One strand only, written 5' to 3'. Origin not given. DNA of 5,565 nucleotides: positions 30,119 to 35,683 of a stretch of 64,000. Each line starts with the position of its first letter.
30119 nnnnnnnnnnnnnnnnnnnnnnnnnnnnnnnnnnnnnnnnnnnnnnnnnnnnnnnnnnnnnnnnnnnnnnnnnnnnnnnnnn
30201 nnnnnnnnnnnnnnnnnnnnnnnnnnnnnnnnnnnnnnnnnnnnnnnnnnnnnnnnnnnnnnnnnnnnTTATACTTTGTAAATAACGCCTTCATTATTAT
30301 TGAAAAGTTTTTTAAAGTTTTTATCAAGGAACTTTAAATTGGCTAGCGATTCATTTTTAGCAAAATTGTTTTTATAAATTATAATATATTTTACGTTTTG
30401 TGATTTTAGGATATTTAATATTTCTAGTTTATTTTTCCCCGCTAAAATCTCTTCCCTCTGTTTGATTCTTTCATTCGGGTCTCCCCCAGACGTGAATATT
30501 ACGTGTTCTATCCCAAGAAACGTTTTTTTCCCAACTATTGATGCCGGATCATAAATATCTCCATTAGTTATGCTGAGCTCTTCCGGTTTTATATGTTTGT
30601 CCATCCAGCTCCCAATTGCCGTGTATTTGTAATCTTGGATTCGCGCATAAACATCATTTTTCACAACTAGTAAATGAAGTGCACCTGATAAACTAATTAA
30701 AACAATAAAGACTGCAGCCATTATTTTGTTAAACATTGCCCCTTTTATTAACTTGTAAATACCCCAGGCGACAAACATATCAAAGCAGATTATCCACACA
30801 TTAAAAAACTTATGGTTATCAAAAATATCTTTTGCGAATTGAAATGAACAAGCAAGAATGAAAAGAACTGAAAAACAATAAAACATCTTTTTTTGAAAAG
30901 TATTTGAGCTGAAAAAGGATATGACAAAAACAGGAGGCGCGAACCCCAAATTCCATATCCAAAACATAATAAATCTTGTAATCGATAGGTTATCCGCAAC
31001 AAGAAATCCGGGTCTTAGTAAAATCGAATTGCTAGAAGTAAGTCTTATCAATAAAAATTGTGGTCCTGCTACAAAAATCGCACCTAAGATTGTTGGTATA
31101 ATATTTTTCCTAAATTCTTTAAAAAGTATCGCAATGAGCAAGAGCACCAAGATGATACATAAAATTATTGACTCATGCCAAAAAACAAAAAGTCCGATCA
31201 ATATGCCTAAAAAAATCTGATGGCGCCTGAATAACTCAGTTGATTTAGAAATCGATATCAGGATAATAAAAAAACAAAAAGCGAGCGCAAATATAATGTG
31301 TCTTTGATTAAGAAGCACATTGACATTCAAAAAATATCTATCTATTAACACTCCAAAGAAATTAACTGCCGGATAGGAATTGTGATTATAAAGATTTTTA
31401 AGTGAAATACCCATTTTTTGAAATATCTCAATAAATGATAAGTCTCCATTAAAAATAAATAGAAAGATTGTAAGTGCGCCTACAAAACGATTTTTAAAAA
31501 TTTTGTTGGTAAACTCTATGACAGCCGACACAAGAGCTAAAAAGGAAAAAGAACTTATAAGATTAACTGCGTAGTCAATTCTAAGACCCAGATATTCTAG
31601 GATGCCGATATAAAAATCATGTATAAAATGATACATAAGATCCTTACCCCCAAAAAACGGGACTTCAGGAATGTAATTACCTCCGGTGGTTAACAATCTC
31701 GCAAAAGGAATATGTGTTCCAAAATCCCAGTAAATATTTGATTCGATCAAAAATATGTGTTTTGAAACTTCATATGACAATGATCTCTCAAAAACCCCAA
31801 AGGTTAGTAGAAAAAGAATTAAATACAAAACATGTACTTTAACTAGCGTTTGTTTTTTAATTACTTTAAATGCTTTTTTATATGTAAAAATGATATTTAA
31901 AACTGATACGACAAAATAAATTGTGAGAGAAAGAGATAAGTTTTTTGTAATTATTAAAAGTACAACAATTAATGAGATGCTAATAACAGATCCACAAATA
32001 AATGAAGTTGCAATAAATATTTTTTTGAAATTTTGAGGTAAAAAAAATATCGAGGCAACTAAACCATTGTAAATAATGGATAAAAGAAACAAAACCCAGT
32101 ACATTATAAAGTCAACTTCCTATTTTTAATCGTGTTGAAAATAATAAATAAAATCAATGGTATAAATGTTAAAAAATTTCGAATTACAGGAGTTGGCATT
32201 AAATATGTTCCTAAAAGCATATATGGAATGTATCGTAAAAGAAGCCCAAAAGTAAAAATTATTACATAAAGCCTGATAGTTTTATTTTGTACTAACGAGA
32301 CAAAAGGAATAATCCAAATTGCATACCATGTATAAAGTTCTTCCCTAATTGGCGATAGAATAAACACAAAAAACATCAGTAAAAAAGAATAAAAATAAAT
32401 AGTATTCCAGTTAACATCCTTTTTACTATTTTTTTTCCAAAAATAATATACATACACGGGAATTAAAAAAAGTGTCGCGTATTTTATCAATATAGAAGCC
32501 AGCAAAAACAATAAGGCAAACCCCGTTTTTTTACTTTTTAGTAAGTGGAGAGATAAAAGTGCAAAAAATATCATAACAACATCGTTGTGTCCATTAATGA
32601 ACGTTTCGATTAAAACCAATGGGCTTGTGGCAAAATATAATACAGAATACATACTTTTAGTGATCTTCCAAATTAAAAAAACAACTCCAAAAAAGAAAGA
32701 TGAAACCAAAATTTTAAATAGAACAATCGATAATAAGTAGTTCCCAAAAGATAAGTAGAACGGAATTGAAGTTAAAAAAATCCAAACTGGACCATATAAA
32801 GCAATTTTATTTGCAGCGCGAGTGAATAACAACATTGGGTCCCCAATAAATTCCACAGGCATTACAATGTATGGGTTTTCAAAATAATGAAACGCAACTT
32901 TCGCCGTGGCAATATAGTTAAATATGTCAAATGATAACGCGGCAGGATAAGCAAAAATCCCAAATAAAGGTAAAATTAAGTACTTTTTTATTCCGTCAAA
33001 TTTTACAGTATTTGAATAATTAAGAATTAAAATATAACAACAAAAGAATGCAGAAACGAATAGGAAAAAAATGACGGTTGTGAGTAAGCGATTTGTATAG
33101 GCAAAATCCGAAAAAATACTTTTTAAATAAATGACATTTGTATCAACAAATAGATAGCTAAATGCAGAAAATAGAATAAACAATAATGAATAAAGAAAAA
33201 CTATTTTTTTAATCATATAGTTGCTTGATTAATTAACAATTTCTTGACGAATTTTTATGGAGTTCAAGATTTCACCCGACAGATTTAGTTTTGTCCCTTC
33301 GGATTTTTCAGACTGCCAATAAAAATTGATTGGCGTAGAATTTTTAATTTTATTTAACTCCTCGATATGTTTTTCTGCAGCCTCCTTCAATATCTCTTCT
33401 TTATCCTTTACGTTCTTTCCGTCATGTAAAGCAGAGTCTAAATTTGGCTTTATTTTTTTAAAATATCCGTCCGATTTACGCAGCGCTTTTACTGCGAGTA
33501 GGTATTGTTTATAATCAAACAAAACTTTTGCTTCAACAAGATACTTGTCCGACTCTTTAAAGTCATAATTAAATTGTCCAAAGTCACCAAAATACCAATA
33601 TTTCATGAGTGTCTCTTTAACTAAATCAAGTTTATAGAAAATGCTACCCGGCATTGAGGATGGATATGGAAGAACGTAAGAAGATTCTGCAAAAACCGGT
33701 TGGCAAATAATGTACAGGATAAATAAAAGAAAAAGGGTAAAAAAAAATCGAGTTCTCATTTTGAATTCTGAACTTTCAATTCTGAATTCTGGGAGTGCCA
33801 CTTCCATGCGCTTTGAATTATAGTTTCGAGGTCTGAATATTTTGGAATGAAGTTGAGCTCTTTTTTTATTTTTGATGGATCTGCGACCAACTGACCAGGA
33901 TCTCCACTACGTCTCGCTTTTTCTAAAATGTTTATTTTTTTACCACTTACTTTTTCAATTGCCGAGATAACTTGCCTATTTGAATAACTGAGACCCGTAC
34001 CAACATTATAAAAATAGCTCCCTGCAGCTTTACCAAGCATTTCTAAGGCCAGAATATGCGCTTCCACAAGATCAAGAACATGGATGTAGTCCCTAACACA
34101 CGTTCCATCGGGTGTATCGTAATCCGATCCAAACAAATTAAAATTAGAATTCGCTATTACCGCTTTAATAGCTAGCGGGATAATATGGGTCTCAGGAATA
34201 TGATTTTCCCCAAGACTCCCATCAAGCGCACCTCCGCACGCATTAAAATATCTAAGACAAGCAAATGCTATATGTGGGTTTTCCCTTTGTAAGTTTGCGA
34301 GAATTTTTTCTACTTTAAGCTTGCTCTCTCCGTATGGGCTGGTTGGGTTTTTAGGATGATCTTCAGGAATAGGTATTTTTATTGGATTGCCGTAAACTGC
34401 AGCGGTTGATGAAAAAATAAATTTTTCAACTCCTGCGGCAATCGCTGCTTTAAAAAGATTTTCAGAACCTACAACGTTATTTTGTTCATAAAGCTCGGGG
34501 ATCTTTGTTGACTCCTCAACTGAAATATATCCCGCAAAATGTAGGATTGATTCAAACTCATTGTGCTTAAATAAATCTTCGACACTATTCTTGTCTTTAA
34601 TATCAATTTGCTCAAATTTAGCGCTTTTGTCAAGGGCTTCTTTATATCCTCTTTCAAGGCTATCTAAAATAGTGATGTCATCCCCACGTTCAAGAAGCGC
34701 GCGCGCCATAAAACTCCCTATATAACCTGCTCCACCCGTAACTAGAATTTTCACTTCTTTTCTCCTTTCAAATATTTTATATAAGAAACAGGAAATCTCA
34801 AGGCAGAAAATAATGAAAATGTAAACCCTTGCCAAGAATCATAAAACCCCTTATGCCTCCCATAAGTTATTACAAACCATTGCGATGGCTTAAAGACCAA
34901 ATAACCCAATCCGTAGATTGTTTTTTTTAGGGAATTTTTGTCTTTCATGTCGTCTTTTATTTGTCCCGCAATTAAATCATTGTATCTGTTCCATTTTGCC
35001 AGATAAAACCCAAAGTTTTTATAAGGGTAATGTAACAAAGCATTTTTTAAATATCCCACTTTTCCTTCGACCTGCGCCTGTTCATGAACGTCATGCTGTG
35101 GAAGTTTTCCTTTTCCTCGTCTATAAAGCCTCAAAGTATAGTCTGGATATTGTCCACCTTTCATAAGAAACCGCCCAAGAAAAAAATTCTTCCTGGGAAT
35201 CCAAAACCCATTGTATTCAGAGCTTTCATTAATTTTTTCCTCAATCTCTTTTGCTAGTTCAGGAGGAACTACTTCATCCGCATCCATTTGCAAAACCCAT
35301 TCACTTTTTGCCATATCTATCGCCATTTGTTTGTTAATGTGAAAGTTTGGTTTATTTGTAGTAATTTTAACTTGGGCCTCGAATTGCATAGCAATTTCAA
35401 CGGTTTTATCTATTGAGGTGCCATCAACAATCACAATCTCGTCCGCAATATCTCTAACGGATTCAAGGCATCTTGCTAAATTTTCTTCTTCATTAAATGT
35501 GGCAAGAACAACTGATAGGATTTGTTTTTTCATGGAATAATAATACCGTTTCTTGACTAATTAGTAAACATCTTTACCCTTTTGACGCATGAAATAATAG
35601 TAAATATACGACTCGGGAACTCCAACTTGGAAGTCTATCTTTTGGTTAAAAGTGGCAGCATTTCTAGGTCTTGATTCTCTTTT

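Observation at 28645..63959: Family B: four paralogs sharing a strongly conserved N-terminal motif, HDG-x2-HV-x-R...P-R-W-A-x3-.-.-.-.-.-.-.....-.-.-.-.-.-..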

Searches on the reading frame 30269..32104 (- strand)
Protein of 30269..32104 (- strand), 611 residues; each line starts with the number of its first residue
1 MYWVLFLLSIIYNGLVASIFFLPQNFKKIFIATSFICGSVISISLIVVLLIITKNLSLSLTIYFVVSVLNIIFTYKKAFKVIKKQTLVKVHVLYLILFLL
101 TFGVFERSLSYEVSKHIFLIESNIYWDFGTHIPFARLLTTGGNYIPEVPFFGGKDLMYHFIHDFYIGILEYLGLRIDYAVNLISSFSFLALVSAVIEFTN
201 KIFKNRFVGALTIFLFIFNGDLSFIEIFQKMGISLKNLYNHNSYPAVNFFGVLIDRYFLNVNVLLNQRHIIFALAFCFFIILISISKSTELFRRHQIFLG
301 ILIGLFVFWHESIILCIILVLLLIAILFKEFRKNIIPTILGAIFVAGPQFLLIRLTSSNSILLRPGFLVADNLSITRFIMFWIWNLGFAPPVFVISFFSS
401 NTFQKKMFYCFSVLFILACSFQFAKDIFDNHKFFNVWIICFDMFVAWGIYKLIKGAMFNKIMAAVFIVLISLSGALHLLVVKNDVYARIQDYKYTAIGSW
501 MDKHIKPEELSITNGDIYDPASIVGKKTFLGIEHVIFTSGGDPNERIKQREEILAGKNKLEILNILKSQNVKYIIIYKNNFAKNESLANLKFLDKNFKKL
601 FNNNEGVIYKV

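Call 6: search_protein_families(library=pfam, proteins=[window:30269-32104:-], max_evalue=0.01)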
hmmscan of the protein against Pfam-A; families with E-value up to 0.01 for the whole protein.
window:30269-32104:- (611 aa): 0 families

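Call 50: search_protein_families(library=pfam, proteins=[window:30269-32104:-], max_evalue=1)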
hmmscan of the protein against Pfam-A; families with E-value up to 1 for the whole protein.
window:30269-32104:- (611 aa): 1 family
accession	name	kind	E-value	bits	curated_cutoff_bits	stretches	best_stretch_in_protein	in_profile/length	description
PF18338.7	BppL_N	-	0.29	11.2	25.8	1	522-531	13-22/25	Lower baseplate protein N-terminal domain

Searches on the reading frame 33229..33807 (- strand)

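Call 6: search_protein_families(library=pfam, proteins=[window:33229-33807:-], max_evalue=0.01)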
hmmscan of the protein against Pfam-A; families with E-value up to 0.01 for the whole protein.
window:33229-33807:- (192 aa): 1 family
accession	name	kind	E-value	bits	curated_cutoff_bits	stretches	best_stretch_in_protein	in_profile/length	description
PF18915.5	DUF5667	-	1.9e-05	25.4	27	1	51-159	2-97/99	Domain of unknown function (DUF5667)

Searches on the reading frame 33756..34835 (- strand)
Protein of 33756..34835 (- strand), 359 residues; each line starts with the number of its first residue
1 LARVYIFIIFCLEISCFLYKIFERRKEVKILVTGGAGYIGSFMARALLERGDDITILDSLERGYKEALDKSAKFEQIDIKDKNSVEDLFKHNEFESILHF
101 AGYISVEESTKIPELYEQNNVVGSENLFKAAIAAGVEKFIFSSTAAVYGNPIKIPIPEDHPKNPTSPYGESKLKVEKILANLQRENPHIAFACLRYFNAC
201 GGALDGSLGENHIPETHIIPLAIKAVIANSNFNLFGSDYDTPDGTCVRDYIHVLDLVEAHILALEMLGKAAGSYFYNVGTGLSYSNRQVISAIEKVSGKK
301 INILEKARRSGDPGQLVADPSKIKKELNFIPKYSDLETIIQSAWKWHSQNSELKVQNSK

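Call 6: search_protein_families(library=pfam, proteins=[window:33756-34835:-], max_evalue=0.01)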
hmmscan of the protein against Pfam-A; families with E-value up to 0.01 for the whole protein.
window:33756-34835:- (359 aa): 11 families
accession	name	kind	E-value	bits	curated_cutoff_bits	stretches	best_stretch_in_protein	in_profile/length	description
PF01370.27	Epimerase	-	3.9e-54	184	20.9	1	30-279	1-240/240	NAD dependent epimerase/dehydratase family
PF16363.11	GDP_Man_Dehyd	-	1.8e-50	172.7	27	1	31-334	1-324/332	GDP-mannose 4,6 dehydratase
PF04321.23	RmlD_sub_bind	-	2.6e-17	63.3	27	1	29-181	2-138/287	RmlD substrate binding domain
PF02719.21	Polysacc_synt_2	-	5.6e-17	62.3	20.2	1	30-201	1-173/293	Polysaccharide biosynthesis protein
PF01073.25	3Beta_HSD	-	1.2e-16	61.1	22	1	31-179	1-157/280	3-beta hydroxysteroid dehydrogenase/isomerase family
PF05368.20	NmrA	-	5.9e-10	39.7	27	1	29-190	4-145/298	NmrA-like family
PF07993.18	NAD_binding_4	-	1.6e-05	24.6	20.1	0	92-183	87-192/258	Male sterility protein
PF13460.12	NAD_binding_10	-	3.1e-05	24.4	27.2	1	34-180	1-132/184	NAD(P)H-binding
PF00106.31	adh_short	-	0.00012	22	26.6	1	30-91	3-70/195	short chain dehydrogenase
PF08659.16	KR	-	0.00015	22.2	22.6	1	30-152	3-145/180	KR domain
PF03435.24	Sacchrp_dh_NADP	-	0.00023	21.9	25.1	1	35-107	5-82/129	Saccharopine dehydrogenase NADP binding domain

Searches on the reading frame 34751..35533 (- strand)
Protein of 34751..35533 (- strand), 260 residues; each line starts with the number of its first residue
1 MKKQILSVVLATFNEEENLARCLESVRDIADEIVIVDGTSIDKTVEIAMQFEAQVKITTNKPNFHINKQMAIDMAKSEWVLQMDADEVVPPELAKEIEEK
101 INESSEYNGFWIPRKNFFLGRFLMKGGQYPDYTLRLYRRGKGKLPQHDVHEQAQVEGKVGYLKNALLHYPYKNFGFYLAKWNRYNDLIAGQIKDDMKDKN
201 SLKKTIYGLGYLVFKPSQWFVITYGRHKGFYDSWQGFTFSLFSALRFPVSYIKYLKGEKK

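Call 6: search_protein_families(library=pfam, proteins=[window:34751-35533:-], max_evalue=0.01)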
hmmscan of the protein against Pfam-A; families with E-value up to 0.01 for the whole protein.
window:34751-35533:- (260 aa): 3 families
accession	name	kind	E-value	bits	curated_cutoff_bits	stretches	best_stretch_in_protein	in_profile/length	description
PF00535.33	Glycos_transf_2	-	8.8e-21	75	23.3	1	7-111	1-114/168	Glycosyl transferase family 2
PF13704.12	Glyco_tranf_2_4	-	3.7e-05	24.6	27.5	1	14-89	2-84/98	Glycosyl transferase family 2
PF13641.12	Glyco_tranf_2_3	-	4.3e-05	24.1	27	1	6-93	3-103/230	Glycosyltransferase like family 2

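Call 20: search_protein_families(library=ncbifam, proteins=[window:34751-35533:-], max_evalue=0.001)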
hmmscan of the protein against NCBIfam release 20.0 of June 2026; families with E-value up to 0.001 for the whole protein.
window:34751-35533:- (260 aa): 14 families
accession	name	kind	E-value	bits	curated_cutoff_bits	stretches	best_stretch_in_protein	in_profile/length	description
TIGR04283.1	glyco_like_mftF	equivalog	4.6e-13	49.3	182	1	6-110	1-107/221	TIGR04283 family arsenosugar biosynthesis glycosyltransferase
TIGR04195.1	S_glycosyl_SunS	equivalog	4.3e-12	45.6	350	1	10-88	63-143/421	SunS family peptide S-glycosyltransferase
NF007482.0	PRK10073.1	equivalog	5.6e-08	32.2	423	1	3-96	5-105/334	glycosyltransferase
TIGR04182.1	glyco_TIGR04182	equivalog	1.1e-07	31.5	325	1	7-101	3-97/293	S-layer glycoprotein N-glycosyltransferase AglJ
NF050050.1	ProtGlycPglI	equivalog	6.1e-07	29.1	500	1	5-103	3-110/306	GalNAc(5)-diNAcBac-PP-undecaprenol beta-1,3-glucosyltransferase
NF041391.1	DPhHxTase_Halo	equivalog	2.3e-06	26.8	375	1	11-104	2-96/213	dolichyl-phosphate hexose transferase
NF041875.1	EPS_EpsD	equivalog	3.6e-06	26.6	370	1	6-96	1-99/325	exopolysaccharide biosynthesis glycosyltransferase EpsD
NF010496.0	PRK13915.1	equivalog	3.9e-06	26.2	262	1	3-56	30-89/307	glucosyl-3-phosphoglycerate synthase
NF038302.1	EPS_HpsE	equivalog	1.2e-05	24.5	300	1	6-90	3-100/307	hormogonium polysaccharide biosynthesis glycosyltransferase HpsE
NF045692.1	OglycostaseCruG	equivalog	1.7e-05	23.9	600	1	6-97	43-148/386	2'-O-glycosyltransferase CruG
NF047683.1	TeichurnBiosyTuaG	equivalog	5.9e-05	22.8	400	1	2-97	4-108/252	teichuronic acid biosynthesis protein TuaG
TIGR03937.1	PgaC_IcaA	equivalog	8.7e-05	21.6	422.3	1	4-105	45-154/407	poly-beta-1,6-N-acetyl-D-glucosamine synthase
NF047588.1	GlcsyltransPgfSStrep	equivalog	0.00056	19.2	500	1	6-103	3-112/308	glycosyltransferase PgfS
NF053739.1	GlytfEpsEBac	equivalog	0.0006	18.9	450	1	6-95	3-102/265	glycosyltransferase EpsE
